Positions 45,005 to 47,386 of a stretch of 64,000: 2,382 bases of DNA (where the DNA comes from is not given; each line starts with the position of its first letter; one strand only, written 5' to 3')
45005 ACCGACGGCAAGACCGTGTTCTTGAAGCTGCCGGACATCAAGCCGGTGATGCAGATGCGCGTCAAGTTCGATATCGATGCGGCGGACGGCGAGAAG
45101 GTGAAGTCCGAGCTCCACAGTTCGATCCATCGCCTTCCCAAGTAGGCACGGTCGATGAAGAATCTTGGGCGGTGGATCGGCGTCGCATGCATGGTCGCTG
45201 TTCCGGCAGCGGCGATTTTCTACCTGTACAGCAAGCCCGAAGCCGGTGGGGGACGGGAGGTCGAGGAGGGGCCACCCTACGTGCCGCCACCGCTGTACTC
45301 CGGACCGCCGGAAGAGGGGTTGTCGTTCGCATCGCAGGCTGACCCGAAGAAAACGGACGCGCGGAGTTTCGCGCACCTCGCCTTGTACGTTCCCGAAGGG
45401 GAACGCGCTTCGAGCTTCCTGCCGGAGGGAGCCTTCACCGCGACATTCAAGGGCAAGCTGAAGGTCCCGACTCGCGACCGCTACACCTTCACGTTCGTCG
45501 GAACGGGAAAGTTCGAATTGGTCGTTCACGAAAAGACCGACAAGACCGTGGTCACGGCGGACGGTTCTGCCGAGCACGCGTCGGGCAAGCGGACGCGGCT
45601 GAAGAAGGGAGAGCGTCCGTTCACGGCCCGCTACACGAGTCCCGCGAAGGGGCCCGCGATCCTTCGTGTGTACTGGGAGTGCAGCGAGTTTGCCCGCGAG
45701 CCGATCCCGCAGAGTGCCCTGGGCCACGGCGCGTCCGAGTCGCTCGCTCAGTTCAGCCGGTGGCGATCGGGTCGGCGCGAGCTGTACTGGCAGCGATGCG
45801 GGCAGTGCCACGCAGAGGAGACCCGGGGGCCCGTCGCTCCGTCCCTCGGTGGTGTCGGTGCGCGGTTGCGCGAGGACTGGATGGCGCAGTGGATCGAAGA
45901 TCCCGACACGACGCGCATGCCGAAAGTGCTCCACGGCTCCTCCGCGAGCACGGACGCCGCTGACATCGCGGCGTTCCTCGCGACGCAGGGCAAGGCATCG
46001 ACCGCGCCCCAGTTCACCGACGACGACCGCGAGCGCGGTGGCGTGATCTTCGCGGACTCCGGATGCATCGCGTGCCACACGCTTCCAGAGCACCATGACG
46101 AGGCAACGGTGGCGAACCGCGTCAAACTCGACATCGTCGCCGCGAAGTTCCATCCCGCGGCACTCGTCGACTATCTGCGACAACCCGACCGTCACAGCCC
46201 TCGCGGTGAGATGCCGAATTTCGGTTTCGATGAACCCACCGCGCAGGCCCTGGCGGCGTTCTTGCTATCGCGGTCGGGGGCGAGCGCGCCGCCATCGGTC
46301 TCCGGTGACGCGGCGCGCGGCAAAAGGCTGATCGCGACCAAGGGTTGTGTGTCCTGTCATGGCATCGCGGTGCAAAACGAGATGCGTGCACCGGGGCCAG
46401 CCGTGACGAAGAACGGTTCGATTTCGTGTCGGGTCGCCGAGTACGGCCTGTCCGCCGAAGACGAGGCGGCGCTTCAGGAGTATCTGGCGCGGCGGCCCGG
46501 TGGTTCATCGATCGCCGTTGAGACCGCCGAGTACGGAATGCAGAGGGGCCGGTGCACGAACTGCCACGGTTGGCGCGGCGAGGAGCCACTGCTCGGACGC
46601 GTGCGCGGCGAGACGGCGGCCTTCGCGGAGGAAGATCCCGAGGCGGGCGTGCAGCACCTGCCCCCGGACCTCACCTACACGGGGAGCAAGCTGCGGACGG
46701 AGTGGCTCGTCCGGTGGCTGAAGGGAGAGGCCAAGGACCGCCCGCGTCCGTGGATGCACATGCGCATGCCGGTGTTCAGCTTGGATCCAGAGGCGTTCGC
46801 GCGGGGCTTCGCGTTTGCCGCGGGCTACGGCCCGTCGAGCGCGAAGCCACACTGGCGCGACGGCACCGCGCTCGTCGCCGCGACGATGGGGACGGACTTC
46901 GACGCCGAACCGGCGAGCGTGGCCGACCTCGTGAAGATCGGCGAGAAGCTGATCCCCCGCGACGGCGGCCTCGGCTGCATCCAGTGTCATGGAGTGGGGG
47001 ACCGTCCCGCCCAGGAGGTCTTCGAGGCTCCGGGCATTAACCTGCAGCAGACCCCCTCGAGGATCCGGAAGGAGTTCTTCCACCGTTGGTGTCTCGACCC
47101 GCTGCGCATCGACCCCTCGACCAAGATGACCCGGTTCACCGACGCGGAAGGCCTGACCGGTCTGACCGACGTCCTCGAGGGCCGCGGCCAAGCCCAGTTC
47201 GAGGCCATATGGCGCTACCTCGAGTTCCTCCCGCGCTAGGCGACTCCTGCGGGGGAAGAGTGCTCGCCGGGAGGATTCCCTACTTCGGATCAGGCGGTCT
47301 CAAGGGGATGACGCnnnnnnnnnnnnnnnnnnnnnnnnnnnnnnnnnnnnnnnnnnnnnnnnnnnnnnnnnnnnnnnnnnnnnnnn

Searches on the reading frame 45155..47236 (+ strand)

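Call 38: search_protein_families(library=pfam, proteins=[window:45155-47236:+], max_evalue=0.00001)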
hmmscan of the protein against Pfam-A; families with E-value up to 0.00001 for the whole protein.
window:45155-47236:+ (694 aa): 2 families
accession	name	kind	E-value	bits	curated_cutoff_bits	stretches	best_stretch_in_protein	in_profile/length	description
PF00034.26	Cytochrom_C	-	2.5e-20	74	21.3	0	386-417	1-30/90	Cytochrome c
PF13442.11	Cytochrome_CBB3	-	7.7e-14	52.2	27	0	294-370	5-68/68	Cytochrome C oxidase, cbb3-type, subunit III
